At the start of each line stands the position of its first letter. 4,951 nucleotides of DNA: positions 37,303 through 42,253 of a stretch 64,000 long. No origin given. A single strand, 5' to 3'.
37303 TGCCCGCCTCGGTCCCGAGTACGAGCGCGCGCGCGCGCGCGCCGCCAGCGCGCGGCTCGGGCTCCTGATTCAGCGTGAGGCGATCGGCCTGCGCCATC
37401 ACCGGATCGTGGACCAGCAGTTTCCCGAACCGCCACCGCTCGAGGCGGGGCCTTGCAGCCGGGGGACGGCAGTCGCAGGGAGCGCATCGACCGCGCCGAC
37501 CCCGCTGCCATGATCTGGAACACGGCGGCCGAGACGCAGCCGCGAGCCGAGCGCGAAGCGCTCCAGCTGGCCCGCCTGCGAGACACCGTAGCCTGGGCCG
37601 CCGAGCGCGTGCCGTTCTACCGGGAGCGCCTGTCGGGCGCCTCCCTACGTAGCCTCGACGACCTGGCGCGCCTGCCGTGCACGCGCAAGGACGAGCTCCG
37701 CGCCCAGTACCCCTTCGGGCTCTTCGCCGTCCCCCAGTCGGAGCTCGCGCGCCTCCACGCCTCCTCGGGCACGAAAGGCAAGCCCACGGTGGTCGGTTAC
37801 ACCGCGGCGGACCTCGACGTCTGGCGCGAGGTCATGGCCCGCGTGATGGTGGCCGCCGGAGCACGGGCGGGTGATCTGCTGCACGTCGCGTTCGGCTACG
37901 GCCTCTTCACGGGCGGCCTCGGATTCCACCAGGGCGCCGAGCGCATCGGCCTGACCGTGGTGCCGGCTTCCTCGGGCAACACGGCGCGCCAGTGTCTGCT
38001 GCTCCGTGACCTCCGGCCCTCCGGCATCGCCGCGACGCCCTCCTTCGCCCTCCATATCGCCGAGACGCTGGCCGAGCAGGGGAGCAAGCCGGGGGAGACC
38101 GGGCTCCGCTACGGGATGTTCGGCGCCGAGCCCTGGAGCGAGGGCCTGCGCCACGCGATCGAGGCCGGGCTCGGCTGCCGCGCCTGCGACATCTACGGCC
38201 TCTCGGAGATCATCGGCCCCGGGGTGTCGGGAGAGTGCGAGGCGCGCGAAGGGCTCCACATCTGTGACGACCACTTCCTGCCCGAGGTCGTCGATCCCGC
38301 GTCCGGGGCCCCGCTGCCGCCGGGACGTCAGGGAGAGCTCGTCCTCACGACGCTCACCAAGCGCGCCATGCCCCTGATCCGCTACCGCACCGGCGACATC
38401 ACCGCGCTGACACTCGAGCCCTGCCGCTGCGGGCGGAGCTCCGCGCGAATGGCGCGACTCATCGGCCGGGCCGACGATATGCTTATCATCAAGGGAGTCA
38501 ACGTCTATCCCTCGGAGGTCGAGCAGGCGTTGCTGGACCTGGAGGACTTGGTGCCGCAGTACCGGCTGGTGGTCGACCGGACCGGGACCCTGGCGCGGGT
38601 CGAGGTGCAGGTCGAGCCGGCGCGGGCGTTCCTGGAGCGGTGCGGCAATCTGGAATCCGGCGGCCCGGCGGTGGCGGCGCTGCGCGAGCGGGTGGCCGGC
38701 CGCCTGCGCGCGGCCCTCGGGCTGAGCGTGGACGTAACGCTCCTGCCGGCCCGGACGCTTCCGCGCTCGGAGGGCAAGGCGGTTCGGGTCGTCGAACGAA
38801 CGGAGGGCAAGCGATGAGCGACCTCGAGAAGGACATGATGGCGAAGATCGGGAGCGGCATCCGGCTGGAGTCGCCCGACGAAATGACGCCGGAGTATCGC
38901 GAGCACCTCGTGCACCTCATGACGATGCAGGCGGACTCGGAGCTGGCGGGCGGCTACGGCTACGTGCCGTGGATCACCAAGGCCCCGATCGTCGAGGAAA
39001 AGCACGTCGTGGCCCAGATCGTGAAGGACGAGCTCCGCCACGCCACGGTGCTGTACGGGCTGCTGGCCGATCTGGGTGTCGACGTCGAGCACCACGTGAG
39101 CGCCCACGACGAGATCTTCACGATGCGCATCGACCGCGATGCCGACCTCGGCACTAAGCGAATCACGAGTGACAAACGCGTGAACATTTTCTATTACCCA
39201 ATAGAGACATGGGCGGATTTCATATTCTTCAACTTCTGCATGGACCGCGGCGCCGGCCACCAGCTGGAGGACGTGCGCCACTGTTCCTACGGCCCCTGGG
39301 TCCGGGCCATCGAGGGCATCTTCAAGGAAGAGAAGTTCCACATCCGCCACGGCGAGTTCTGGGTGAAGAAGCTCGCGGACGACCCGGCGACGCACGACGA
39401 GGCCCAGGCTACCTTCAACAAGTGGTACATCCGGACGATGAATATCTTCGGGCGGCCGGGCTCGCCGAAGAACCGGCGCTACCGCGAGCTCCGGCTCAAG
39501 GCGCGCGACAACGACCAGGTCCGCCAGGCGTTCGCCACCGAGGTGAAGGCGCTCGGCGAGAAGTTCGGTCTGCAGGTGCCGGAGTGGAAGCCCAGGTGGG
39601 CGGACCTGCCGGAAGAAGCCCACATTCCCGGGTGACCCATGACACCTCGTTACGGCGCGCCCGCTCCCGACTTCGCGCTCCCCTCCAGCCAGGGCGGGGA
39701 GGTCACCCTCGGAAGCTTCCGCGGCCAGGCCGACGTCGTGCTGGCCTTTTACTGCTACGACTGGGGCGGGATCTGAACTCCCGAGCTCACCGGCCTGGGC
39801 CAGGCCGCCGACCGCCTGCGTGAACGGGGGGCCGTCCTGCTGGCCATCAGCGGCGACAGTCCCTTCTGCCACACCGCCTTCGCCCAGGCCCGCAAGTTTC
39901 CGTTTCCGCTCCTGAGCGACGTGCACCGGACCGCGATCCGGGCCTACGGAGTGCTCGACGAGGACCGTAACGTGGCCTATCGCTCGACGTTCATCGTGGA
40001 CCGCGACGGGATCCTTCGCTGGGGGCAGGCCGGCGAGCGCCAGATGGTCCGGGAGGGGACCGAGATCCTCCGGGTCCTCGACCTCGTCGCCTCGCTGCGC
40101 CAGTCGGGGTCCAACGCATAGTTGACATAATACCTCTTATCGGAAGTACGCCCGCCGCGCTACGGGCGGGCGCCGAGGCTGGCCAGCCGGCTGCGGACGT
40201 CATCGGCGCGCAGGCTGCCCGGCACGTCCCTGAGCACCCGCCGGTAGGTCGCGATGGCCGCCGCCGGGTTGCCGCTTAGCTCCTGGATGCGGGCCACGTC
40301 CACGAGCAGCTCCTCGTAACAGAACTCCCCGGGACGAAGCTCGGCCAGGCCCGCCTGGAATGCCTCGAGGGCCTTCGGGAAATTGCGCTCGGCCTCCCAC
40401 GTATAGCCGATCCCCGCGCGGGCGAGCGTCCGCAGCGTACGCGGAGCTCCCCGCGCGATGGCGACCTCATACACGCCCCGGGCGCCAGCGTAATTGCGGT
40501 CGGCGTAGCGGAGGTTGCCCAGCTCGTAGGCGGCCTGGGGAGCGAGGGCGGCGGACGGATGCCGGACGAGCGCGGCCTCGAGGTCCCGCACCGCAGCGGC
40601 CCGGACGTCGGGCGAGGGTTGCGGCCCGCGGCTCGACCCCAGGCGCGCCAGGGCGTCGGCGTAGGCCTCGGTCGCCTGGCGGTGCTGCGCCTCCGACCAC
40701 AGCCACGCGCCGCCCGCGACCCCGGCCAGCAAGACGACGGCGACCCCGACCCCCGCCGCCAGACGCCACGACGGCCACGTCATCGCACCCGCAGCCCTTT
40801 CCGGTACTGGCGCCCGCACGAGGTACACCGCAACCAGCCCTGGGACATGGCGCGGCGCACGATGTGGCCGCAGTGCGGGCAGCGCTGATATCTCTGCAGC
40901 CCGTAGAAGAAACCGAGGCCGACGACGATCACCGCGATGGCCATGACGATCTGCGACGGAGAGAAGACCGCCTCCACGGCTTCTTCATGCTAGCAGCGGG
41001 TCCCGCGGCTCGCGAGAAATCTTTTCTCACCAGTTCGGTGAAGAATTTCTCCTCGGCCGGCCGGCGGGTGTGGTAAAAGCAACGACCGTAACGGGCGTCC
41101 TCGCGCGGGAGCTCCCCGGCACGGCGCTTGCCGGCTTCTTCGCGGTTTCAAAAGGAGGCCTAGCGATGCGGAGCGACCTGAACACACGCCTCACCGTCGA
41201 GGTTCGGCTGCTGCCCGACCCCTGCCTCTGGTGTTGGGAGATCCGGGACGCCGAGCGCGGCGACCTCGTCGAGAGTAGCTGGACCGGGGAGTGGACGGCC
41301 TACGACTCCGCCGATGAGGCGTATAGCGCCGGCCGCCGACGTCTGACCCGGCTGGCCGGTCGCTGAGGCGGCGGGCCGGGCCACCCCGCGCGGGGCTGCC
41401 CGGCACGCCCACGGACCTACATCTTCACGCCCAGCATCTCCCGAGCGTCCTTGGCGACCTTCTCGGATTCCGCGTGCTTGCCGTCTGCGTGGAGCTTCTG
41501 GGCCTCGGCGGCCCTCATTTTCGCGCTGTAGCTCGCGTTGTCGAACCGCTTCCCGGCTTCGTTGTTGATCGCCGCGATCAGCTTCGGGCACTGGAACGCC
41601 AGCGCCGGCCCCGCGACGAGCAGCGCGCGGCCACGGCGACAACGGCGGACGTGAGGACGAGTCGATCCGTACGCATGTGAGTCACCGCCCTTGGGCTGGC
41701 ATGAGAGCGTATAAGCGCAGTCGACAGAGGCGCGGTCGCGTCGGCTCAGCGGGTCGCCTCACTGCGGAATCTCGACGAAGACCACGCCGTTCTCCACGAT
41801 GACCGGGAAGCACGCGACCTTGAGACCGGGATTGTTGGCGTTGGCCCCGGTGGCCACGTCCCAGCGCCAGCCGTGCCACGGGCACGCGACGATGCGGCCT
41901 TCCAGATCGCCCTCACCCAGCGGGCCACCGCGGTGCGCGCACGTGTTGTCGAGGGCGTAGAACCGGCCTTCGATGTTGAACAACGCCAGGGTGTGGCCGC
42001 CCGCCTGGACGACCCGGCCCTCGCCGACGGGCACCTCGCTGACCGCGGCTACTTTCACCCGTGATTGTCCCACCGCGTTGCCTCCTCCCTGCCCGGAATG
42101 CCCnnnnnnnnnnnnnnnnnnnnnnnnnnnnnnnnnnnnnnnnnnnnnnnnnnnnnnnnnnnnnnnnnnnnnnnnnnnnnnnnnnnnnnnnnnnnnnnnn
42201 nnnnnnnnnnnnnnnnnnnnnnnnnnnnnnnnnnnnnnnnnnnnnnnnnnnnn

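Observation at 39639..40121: Candidate selenocysteine-containing Bcp/PrxQ peroxiredoxin missed by ORF calling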

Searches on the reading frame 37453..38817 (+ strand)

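Call 24: search_protein_families(library=pfam, proteins=[window:37453-38817:+], max_evalue=0.001)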
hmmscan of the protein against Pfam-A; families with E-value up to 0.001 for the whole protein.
window:37453-38817:+ (454 aa): 2 families
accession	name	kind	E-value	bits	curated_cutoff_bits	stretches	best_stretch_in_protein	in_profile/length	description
PF14535.12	AMP-binding_C_2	-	4.4e-21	75.4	25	1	348-448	1-94/96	AMP-binding enzyme C-terminal domain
PF00501.34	AMP-binding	-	7e-12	45.3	29.9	1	71-298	151-374/384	AMP-binding enzyme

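Call 40: search_protein_families(library=ncbifam, proteins=[window:37453-38817:+], max_evalue=0.001)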
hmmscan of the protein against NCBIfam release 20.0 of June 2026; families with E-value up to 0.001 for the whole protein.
window:37453-38817:+ (454 aa): 19 families
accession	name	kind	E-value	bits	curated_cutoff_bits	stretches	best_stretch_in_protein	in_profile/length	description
TIGR02155.1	PA_CoA_ligase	equivalog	2.7e-154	513.8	646.3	1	27-449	1-421/422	phenylacetate--CoA ligase PaaK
NF041878.1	paak_haloarch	equivalog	3.8e-145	483.7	700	1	25-446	4-423/427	phenylacetate--CoA ligase PaaK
NF045666.1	DVU1553_fam_AMP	equivalog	5.1e-59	200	300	1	25-339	14-330/331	DVU_1553 family AMP-dependent CoA ligase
NF053551.1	FlxY_rubin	equivalog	2.1e-46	158.5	520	1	27-377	2-359/424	flexirubin biosynthesis putative acyl-CoA ligase FlxY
NF041217.1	BagE_FevW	exception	1.7e-40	139.3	800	1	35-436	14-392/424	bagremycin/ferroverdin synthetase BagE/FevW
TIGR03335.1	F390_ftsA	equivalog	1.4e-37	129.5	458.7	1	23-366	3-355/445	coenzyme F390 synthetase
NF004837.0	PRK06187.1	subfamily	1.4e-09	36.8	476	1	97-255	171-325/531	long-chain-fatty-acid--CoA ligase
TIGR02304.1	aden_form_hyp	equivalog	5.5e-09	35.5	251.9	1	297-397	283-385/430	F390 synthetase-related protein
NF006624.1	PRK09192.1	subfamily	2.4e-08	32.8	600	1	336-448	452-556/567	fatty acyl-AMP ligase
TIGR01733.1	AA-adenyl-dom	subfamily_domain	4e-06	25.9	317.4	0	95-298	119-324/409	amino acid adenylation domain-containing protein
NF005801.1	PRK07656.1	equivalog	2.6e-05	23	657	1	334-366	397-429/500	FadD3 family acyl-CoA ligase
TIGR02372.1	4_coum_CoA_lig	equivalog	3.5e-05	22.6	334.7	0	332-362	289-319/386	4-coumarate--CoA ligase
NF006167.0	PRK08308.1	equivalog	5e-05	22.4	513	1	335-365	308-338/414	acyl-CoA synthetase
TIGR02262.1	benz_CoA_lig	subfamily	7.1e-05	21.7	375.25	0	336-364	402-430/508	benzoate-CoA ligase family protein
NF005850.0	PRK07768.1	subfamily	0.00012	20.5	572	1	337-442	433-533/545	long-chain-fatty-acid--CoA ligase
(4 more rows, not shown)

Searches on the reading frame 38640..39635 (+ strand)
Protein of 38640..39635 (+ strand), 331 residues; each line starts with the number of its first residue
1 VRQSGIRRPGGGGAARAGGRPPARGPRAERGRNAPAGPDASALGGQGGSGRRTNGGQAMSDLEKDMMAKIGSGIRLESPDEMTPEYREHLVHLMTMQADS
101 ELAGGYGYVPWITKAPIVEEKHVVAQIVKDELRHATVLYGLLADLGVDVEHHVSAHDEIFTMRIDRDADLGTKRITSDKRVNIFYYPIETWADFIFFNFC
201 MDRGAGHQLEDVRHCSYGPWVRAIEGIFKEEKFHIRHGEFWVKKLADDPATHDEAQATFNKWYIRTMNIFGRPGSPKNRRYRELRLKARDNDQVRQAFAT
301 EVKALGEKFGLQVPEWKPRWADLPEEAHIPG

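Call 24: search_protein_families(library=pfam, proteins=[window:38640-39635:+], max_evalue=0.001)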
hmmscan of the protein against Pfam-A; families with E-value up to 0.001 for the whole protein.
window:38640-39635:+ (331 aa): 1 family
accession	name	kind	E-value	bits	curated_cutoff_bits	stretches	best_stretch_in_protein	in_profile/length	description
PF05138.18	PaaA_PaaC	-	2.5e-40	138.8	28.5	1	76-315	4-227/263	Phenylacetic acid catabolic protein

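Call 40: search_protein_families(library=ncbifam, proteins=[window:38640-39635:+], max_evalue=0.001)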
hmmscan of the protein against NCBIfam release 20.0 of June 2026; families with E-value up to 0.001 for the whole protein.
window:38640-39635:+ (331 aa): 3 families
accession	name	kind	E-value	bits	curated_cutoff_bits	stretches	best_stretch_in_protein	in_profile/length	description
TIGR02156.2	PA_CoA_Oxy1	equivalog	1.9e-34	119.1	280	1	67-317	2-238/289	1,2-phenylacetyl-CoA epoxidase subunit PaaA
TIGR02158.1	PA_CoA_Oxy3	equivalog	9.5e-14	51.8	133.35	1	99-316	3-202/237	1,2-phenylacetyl-CoA epoxidase subunit PaaC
TIGR03225.1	benzo_boxB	equivalog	4.3e-06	25.8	499.1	1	67-269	85-277/471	benzoyl-CoA 2,3-epoxidase subunit BoxB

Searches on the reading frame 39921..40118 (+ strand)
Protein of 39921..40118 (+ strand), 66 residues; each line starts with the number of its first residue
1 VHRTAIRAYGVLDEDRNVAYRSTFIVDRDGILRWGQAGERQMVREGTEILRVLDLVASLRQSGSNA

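Call 66: find_encoding_contigs(protein=window:39921-40118:+, flank=6000, max_places=3)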
Protein seq(66 aa) (66 aa): 3 contigs read that carry it; 3 places shown.
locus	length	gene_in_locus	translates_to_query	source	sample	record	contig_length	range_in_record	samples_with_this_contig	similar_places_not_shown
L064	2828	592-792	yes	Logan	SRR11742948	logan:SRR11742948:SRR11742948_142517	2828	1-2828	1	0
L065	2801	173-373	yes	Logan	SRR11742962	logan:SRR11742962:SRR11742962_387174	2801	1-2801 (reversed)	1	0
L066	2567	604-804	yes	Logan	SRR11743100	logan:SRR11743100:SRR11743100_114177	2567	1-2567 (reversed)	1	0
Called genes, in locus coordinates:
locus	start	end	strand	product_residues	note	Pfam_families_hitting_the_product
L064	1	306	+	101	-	?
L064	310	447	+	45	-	PF00578:AhpC-TSA (weak)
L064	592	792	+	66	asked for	PF00578:AhpC-TSA (weak)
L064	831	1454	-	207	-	PF13432:TPR_16 (faint)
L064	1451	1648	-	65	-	-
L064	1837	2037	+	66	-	-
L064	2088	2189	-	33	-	-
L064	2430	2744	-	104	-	PF00355:Rieske, PF13806:Rieske_2, PF22543:Rieske_4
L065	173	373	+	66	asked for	PF00578:AhpC-TSA (weak)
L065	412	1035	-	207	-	PF13432:TPR_16 (faint)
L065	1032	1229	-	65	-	-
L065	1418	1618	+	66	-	-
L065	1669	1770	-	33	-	-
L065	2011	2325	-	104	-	PF00355:Rieske, PF13806:Rieske_2, PF22543:Rieske_4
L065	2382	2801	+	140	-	?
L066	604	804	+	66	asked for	PF00578:AhpC-TSA (weak)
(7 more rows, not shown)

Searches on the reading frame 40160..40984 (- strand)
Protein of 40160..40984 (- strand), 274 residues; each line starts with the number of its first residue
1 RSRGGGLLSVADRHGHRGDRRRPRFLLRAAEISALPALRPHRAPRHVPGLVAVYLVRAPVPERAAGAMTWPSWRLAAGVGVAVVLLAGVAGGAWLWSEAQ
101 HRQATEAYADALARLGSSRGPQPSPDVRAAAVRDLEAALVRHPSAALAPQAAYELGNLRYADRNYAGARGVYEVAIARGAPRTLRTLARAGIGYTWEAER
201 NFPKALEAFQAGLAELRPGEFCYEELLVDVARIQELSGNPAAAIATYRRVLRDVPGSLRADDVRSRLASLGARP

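Call 24: search_protein_families(library=pfam, proteins=[window:40160-40984:-], max_evalue=0.001)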
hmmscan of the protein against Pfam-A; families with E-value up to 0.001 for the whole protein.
window:40160-40984:- (274 aa): 4 families
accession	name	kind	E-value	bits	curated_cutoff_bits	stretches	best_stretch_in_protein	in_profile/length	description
PF13432.12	TPR_16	-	9.9e-06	26.3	32.7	0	129-179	14-61/65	Tetratricopeptide repeat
PF07719.23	TPR_2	-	0.00014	22.2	27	0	150-177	2-29/34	Tetratricopeptide repeat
PF13428.12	TPR_14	-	0.00047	21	23.5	0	225-260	2-37/44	Tetratricopeptide repeat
PF13174.12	TPR_6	-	0.00081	20.3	26.3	0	231-257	7-33/33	Tetratricopeptide repeat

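Call 40: search_protein_families(library=ncbifam, proteins=[window:40160-40984:-], max_evalue=0.001)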
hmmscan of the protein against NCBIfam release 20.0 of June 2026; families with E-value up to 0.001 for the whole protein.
window:40160-40984:- (274 aa): 1 family
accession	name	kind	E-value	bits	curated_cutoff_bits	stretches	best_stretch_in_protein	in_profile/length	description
TIGR02795.1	tol_pal_ybgF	equivalog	1.9e-09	38.1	90.1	0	131-177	21-67/119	tol-pal system protein YbgF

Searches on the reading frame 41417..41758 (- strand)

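Call 24: search_protein_families(library=pfam, proteins=[window:41417-41758:-], max_evalue=0.001)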
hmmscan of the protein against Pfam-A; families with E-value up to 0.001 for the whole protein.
window:41417-41758:- (113 aa): 0 families

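Call 40: search_protein_families(library=ncbifam, proteins=[window:41417-41758:-], max_evalue=0.001)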
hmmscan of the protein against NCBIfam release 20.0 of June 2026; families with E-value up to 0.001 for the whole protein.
window:41417-41758:- (113 aa): 1 family
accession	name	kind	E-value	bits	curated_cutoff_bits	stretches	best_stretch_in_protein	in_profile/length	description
NF053842.1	MnTportMntCDein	equivalog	0.00041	19.7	400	1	22-97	34-106/281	manganese ABC transporter substrate-binding protein MntC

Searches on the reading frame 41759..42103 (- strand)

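Call 24: search_protein_families(library=pfam, proteins=[window:41759-42103:-], max_evalue=0.001)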
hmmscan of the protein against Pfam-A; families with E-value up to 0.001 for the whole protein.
window:41759-42103:- (114 aa): 3 families
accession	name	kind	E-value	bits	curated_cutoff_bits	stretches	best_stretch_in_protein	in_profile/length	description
PF00355.32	Rieske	-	4.1e-20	71.9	20.3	1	15-100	2-88/88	Rieske [2Fe-2S] domain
PF13806.12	Rieske_2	-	1.2e-10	41.6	27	1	16-110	3-103/104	Rieske-like [2Fe-2S] domain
PF22543.2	Rieske_4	-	6e-09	36.6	28.4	1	37-88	22-77/119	Soluble Rieske-type ferredoxin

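Call 40: search_protein_families(library=ncbifam, proteins=[window:41759-42103:-], max_evalue=0.001)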
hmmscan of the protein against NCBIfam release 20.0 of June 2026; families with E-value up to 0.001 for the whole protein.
window:41759-42103:- (114 aa): 7 families
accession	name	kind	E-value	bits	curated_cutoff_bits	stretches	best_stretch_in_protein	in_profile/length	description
NF007422.0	PRK09965.1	equivalog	2.6e-20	72.4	113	1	14-114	2-102/106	bifunctional 3-phenylpropionate/cinnamic acid dioxygenase ferredoxin subunit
NF042948.2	3PPDioc_HcaC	equivalog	1.5e-17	63.8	150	1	14-113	2-103/105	3-phenylpropionate/cinnamic acid dioxygenase ferredoxin subunit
TIGR02378.1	nirD_assim_sml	equivalog_domain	9.7e-17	61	74.65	1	16-111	3-104/105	nitrite reductase small subunit NirD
NF041683.1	ant_diox_AndAb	equivalog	5.2e-13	49.1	150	1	17-111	4-99/100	anthranilate 1,2-dioxygenase ferredoxin subunit AndAb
TIGR02377.1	MocE_fam_FeS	subfamily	3e-09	36.8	136.15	1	31-112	18-101/101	MocE family 2Fe-2S type ferredoxin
NF052579.1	BetMthstMoxSdmAMthl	equivalog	6.6e-07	28.6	600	1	26-84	29-88/351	4beta-methylsterol monooxygenase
NF041174.1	SDX_Thmprot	equivalog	2.4e-06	27.7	170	1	34-92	22-80/109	sulredoxin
